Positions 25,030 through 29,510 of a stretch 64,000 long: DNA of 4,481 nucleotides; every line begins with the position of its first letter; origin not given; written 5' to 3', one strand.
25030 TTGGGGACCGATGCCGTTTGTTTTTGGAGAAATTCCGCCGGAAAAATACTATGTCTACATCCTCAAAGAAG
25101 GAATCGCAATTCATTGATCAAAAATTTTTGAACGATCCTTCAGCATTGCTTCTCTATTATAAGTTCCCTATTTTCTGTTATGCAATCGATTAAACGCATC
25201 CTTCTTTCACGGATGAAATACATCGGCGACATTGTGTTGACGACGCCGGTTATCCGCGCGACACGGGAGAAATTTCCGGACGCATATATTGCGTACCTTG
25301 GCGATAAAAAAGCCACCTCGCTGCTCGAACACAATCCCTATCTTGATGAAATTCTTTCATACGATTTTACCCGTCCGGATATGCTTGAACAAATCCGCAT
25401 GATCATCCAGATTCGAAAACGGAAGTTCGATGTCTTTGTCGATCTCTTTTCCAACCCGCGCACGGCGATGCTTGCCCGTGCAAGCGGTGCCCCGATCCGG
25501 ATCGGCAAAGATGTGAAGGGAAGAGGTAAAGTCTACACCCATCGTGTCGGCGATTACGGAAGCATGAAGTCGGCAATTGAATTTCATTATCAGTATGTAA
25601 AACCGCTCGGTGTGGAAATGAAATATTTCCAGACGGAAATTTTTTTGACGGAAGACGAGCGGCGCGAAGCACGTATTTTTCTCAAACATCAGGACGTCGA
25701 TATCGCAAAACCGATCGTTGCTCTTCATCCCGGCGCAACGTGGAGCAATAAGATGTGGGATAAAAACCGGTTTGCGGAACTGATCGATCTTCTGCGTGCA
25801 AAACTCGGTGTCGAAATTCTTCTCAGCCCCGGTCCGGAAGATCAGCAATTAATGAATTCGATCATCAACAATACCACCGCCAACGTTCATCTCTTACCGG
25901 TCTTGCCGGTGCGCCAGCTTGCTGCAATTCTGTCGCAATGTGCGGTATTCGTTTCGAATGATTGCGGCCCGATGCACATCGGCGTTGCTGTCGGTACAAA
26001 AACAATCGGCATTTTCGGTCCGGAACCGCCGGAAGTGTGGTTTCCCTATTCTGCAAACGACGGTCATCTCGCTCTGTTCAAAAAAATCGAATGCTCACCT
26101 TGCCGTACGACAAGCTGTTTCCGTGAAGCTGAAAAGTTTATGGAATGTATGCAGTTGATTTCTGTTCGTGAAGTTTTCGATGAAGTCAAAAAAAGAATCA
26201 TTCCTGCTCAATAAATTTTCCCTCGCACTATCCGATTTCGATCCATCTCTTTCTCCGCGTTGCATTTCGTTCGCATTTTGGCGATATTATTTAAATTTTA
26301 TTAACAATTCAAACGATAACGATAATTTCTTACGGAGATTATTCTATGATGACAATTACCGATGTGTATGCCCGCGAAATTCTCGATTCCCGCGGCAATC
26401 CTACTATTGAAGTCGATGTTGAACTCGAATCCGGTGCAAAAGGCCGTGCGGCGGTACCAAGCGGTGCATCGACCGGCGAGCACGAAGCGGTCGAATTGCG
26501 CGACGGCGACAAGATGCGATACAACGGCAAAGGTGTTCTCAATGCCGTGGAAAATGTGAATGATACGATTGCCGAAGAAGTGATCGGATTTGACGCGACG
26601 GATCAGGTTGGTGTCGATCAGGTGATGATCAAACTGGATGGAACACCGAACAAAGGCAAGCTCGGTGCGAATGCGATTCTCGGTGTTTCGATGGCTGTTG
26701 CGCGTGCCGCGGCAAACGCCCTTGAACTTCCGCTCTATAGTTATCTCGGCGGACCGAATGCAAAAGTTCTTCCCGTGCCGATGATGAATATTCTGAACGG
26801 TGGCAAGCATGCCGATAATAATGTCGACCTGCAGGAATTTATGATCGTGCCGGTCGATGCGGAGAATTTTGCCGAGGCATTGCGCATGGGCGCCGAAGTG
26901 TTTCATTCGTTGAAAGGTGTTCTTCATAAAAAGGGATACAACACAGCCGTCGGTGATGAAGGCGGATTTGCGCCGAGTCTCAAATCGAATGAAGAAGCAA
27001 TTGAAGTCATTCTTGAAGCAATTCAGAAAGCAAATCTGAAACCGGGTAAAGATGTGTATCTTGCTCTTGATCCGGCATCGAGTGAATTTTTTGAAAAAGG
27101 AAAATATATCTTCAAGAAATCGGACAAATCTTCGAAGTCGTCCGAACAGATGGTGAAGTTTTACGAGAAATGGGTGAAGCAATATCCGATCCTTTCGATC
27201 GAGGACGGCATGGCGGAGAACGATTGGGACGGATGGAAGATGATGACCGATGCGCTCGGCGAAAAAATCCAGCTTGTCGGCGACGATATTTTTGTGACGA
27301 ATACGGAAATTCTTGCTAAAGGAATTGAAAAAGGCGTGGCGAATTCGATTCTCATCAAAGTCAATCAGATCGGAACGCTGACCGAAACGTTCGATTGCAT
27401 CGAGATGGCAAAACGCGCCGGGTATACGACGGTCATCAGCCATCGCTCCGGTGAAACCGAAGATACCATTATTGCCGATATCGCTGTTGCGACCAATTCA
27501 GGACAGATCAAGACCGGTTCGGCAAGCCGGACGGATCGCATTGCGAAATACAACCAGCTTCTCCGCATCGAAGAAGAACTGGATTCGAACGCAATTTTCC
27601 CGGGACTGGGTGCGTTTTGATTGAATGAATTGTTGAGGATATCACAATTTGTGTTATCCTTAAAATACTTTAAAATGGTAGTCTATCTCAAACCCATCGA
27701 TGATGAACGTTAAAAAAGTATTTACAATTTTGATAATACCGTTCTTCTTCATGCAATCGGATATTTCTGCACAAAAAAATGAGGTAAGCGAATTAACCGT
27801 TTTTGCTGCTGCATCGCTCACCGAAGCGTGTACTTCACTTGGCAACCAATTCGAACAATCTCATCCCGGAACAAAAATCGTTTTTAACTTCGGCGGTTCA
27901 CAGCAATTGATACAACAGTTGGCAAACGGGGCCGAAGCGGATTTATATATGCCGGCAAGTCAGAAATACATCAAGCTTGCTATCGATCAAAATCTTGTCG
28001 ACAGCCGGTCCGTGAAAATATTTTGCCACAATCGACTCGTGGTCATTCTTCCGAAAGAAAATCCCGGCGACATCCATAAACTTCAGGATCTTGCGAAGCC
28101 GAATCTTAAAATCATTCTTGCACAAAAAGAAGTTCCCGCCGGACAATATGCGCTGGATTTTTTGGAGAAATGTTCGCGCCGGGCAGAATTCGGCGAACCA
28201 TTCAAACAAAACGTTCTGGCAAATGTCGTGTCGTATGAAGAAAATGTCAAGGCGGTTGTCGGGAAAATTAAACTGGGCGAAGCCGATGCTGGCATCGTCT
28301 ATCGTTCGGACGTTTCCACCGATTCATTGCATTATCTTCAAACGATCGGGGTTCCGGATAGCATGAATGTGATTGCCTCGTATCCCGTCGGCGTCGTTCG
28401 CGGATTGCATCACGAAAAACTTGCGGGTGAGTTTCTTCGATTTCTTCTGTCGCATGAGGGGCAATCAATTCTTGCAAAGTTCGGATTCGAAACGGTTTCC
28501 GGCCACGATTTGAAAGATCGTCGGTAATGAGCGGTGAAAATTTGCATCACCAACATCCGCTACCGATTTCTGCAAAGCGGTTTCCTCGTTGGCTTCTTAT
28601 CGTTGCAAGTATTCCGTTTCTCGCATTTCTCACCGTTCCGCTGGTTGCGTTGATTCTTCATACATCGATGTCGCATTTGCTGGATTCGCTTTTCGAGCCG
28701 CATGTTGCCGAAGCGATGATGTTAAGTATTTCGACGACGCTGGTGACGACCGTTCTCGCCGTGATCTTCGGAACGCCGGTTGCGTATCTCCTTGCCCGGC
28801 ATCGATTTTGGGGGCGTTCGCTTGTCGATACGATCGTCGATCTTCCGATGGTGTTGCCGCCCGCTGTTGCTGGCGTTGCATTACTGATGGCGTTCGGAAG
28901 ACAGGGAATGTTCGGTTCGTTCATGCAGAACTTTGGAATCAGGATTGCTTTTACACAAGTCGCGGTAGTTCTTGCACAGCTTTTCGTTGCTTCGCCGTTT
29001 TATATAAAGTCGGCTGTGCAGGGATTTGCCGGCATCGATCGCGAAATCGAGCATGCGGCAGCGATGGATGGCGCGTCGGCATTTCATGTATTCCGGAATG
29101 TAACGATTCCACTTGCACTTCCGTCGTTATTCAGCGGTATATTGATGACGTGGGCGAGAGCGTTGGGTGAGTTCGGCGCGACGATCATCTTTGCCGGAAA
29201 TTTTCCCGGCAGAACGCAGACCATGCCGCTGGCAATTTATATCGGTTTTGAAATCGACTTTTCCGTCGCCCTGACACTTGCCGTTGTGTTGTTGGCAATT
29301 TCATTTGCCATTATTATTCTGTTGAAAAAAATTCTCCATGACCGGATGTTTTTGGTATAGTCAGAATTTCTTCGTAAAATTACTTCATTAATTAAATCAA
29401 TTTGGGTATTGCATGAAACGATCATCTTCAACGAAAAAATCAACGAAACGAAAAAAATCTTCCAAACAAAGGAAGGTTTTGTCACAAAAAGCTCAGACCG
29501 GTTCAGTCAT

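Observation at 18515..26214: Candidate polyprenyl-phosphate-hexose-dependent (protein O-mannosylation-like) glycosylation module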

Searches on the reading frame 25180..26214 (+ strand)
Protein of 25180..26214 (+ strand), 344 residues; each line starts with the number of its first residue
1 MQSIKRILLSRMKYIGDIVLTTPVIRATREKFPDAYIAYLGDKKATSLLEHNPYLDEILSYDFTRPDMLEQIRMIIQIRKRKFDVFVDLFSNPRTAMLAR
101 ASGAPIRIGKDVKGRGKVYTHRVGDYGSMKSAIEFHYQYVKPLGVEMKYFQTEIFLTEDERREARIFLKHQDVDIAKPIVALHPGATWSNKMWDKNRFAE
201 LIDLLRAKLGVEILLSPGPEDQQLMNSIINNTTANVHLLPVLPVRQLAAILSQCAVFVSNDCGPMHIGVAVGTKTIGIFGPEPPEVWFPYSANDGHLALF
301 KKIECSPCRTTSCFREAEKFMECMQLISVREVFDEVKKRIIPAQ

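Call 3: search_protein_families(library=pfam, proteins=[window:25180-26214:+], max_evalue=0.01)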
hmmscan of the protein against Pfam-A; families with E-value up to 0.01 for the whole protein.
window:25180-26214:+ (344 aa): 1 family
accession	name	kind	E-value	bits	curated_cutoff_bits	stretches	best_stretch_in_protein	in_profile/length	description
PF01075.23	Glyco_transf_9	-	5.9e-35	121.2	22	1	74-313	4-241/247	Glycosyltransferase family 9 (heptosyltransferase)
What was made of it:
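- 25180..26214 (+): GT9: a 344-aa family-9 glycosyltransferase of the LPS-core heptosyltransferase type. It is a conserved resident next to eno. Pfam Glyco_transf_9 6e-35 (call 3).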

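Call 4: search_protein_families(library=ncbifam, proteins=[window:25180-26214:+], max_evalue=0.01)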
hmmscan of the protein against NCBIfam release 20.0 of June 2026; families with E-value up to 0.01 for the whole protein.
window:25180-26214:+ (344 aa): 6 families
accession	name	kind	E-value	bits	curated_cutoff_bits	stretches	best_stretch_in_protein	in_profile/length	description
TIGR02201.1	heptsyl_trn_III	equivalog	1.7e-43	149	170.2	1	6-295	1-302/344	putative lipopolysaccharide heptosyltransferase III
NF007742.0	PRK10422.1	equivalog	4.1e-36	124.5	467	1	3-293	4-302/352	lipopolysaccharide core heptosyltransferase RfaQ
TIGR02195.1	heptsyl_trn_II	equivalog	5.7e-26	91.4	134.6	1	7-338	2-336/339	lipopolysaccharide heptosyltransferase II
TIGR02193.1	heptsyl_trn_I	equivalog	3.3e-23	82.4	185.3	1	6-294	1-296/320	lipopolysaccharide heptosyltransferase I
NF008204.0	PRK10964.1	equivalog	1.3e-13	50.8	437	1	164-294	166-294/322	lipopolysaccharide heptosyltransferase RfaC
NF008162.0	PRK10916.1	equivalog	2.5e-13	50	569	1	7-293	3-301/348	ADP-heptose--LPS heptosyltransferase RfaF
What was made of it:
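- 25180..26214 (+): TIGR02201 heptosyltransferase III scores 149 bits, below its 170 cut-off (call 4).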

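Call 78: search_solved_structures(query=window:25180-26214:+, max_evalue=0.001)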
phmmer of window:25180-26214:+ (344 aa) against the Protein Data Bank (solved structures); distinct sequences matched with E-value up to 0.001: 5.
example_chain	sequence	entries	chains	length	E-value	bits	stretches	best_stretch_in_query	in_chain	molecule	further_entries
3tov_A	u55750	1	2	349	1.4e-31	113.1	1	4-294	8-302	Glycosyl transferase family 9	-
1psw_A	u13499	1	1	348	1.7e-10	43.7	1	7-291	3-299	ADP-HEPTOSE LPS HEPTOSYLTRANSFERASE II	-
2gt1_A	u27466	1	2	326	2.4e-07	33.4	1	157-293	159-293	Lipopolysaccharide heptosyltransferase-1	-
6dfe_A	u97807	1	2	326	2.4e-07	33.4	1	157-293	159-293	ADP-heptose--LPS heptosyltransferase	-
2h1f_A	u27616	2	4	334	2.5e-07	33.3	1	157-293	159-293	Lipopolysaccharide heptosyltransferase-1 | Lipopolysaccharide heptosyltransferase 1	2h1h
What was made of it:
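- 25180..26214 (+): PDB: 3tov 1e-31, WaaF 2e-10, WaaC 2e-7, and no protein-heptosyltransferase hit (call 78).
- A GT9 of LPS-core type lies in the same gene string (calls 4, 78).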

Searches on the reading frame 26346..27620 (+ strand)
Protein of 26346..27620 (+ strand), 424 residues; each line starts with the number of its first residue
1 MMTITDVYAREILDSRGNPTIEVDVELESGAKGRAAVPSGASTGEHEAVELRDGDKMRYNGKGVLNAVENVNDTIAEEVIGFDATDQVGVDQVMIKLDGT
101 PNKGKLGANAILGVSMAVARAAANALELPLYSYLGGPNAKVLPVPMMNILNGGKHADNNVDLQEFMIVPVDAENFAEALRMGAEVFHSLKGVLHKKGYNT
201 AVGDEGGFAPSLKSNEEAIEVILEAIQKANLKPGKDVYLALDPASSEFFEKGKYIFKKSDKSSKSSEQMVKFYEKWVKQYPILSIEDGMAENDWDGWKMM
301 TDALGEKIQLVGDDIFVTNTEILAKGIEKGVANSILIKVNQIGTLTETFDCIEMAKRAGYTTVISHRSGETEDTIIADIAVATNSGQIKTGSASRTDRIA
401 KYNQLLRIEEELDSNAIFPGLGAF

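Call 3: search_protein_families(library=pfam, proteins=[window:26346-27620:+], max_evalue=0.01)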
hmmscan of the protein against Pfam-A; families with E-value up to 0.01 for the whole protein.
window:26346-27620:+ (424 aa): 4 families
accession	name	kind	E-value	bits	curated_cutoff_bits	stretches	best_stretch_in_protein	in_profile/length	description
PF00113.28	Enolase_C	-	2.3e-131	437.9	21.5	1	140-420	2-289/296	Enolase, C-terminal TIM barrel domain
PF03952.21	Enolase_N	-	1.6e-62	209.9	35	1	4-134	1-131/131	Enolase, N-terminal domain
PF07476.17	MAAL_C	-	0.0024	17.5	27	1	301-388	133-221/249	Methylaspartate ammonia-lyase C-terminus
PF13378.12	MR_MLE_C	-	0.0027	17.9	29.4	1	269-379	60-167/219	Enolase C-terminal domain-like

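Call 4: search_protein_families(library=ncbifam, proteins=[window:26346-27620:+], max_evalue=0.01)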
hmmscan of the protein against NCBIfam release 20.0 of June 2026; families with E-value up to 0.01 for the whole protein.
window:26346-27620:+ (424 aa): 2 families
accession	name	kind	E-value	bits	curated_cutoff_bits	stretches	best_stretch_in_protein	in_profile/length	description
TIGR01060.2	eno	equivalog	4.1e-215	714.3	300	1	4-422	1-420/425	phosphopyruvate hydratase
NF006223.0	PRK08350.1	equivalog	2.6e-29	102.6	624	2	65-260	50-247/341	hypothetical protein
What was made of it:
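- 26346..27620 (+): eno (enolase), the downstream boundary of the slot. TIGR01060 4e-215 (call 4).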

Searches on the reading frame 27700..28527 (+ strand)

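Call 3: search_protein_families(library=pfam, proteins=[window:27700-28527:+], max_evalue=0.01)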
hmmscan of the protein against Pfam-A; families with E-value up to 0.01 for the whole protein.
window:27700-28527:+ (275 aa): 6 families
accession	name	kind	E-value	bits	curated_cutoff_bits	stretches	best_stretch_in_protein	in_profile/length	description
PF13531.11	SBP_bac_11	-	4.6e-54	184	25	1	32-264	1-227/227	Bacterial extracellular solute-binding protein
PF01547.30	SBP_bac_1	-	8.2e-18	65.9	26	1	37-255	1-306/307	Bacterial extracellular solute-binding protein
PF12727.12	PBP_like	-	4.6e-07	29.6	27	1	49-202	2-152/193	PBP superfamily domain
PF12849.12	PBP_like_2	-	0.0004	20.7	27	1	28-143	8-118/267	PBP superfamily domain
PF03466.25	LysR_substrate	-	0.0023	17.8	28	0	45-122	22-89/209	LysR substrate binding domain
PF13343.11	SBP_bac_6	-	0.0074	16.2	24.6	0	168-263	125-216/245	Bacterial extracellular solute-binding protein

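Call 4: search_protein_families(library=ncbifam, proteins=[window:27700-28527:+], max_evalue=0.01)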
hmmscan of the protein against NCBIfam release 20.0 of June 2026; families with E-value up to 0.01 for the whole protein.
window:27700-28527:+ (275 aa): 14 families
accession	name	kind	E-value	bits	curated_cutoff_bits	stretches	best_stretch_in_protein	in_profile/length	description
TIGR01256.1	modA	equivalog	7.2e-43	147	62.5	1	37-262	1-217/217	molybdate ABC transporter substrate-binding protein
NF007958.0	PRK10677.1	equivalog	1.7e-27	96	253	1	22-265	18-255/256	molybdate ABC transporter substrate-binding protein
NF002918.0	PRK03537.1-4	equivalog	2e-22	79.7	288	1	27-265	3-245/246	molybdate ABC transporter substrate-binding protein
NF002917.0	PRK03537.1-3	equivalog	1.9e-13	50.2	264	1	31-265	24-263/267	molybdate ABC transporter substrate-binding protein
NF002916.0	PRK03537.1-2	equivalog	5.2e-12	45.8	359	1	31-266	4-243/244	molybdate ABC transporter substrate-binding protein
NF003196.0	PRK04168.1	equivalog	4.2e-11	42.3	355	1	5-116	7-117/338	tungstate ABC transporter substrate-binding protein WtpA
NF002919.0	PRK03537.1-6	equivalog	4.9e-10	39.3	482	2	30-158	32-159/275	molybdate ABC transporter substrate-binding protein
NF002920.0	PRK03537.2-1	equivalog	9.2e-08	31.6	470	1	25-267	19-276/314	molybdate ABC transporter substrate-binding protein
TIGR03730.1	tungstate_WtpA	equivalog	2.6e-05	23.4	242.75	1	31-116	2-86/275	tungstate ABC transporter substrate-binding protein WtpA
NF008106.0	PRK10852.1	subfamily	3.5e-05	22.9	308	1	114-264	123-286/338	thiosulfate ABC transporter substrate-binding protein CysP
NF008022.0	PRK10752.1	subfamily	0.00017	21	288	1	57-260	52-276/329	sulfate ABC transporter substrate-binding protein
TIGR00971.1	3a0106s03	subfamily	0.00041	19.7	155.5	1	65-262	51-267/315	sulfate ABC transporter substrate-binding protein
NF011068.0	PRK14498.1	equivalog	0.0018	16.4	534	1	60-207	447-586/647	molybdopterin biosynthesis protein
TIGR02136.1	ptsS_2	subfamily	0.0046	16.2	206.6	0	24-78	33-87/295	phosphate ABC transporter substrate-binding protein PstS family protein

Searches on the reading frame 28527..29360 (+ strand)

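Call 3: search_protein_families(library=pfam, proteins=[window:28527-29360:+], max_evalue=0.01)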
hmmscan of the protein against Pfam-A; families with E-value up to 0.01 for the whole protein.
window:28527-29360:+ (277 aa): 1 family
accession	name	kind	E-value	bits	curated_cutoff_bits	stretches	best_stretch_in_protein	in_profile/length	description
PF00528.27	BPD_transp_1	-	9e-18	65.1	26.4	1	82-266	1-174/184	Binding-protein-dependent transport system inner membrane component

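Call 4: search_protein_families(library=ncbifam, proteins=[window:28527-29360:+], max_evalue=0.01)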
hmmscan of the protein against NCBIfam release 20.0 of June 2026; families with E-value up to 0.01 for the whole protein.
window:28527-29360:+ (277 aa): 37 families (the best 25 are shown)
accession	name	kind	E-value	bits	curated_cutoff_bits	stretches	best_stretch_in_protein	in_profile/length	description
TIGR01581.1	Mo_ABC_porter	hypoth_equivalog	2.3e-76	256.2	210.3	1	42-264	1-224/225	ABC transporter permease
TIGR02141.1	modB_ABC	equivalog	1.7e-64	217.3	182.6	1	65-269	1-205/208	molybdate ABC transporter permease subunit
TIGR00969.1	3a0106s02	subfamily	2.6e-58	197.6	240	1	21-272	17-271/272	sulfate ABC transporter permease subunit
NF040839.1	tungstate_WtpB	equivalog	8.7e-58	195.9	340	1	22-270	4-248/251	tungstate ABC transporter permease WtpB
TIGR02139.1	permease_CysT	equivalog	5.7e-56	190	246.1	1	29-269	13-258/265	sulfate ABC transporter permease subunit CysT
NF006939.0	PRK09421.1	equivalog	9.8e-53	178.9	262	1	57-266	5-215/230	molybdate ABC transporter permease subunit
TIGR02140.1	permease_CysW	equivalog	4.5e-48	164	329.1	1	21-273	2-258/261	sulfate ABC transporter permease subunit CysW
NF008208.0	PRK10971.1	equivalog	2.6e-43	148.5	415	1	28-267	20-264/277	sulfate/thiosulfate ABC transporter permease CysT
NF008620.0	PRK11602.1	equivalog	4.6e-39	134.4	442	1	18-273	16-275/291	sulfate/thiosulfate ABC transporter permease CysW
NF011624.0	PRK15050.1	equivalog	1.7e-23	83.2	247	1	15-269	18-285/297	2-aminoethylphosphonate ABC transporter permease subunit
NF038017.1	ABC_perm1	subfamily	1.9e-23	83.4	100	1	67-256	1-184/184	ABC transporter permease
TIGR03226.1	PhnU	equivalog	3.7e-20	72.6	283.45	1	59-268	88-302/311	2-aminoethylphosphonate ABC transporter permease subunit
TIGR03255.1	PhnV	equivalog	3.6e-17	62.9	358.7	1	53-269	58-264/270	2-aminoethylphosphonate ABC transport system, membrane component PhnV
TIGR03262.1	PhnU2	equivalog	3e-16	59.2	593.25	1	24-257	15-244/546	putative 2-aminoethylphosphonate ABC transporter permease subunit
NF007044.0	PRK09497.1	equivalog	7.9e-16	58.4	348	1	31-224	35-230/285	spermidine/putrescine ABC transporter permease PotB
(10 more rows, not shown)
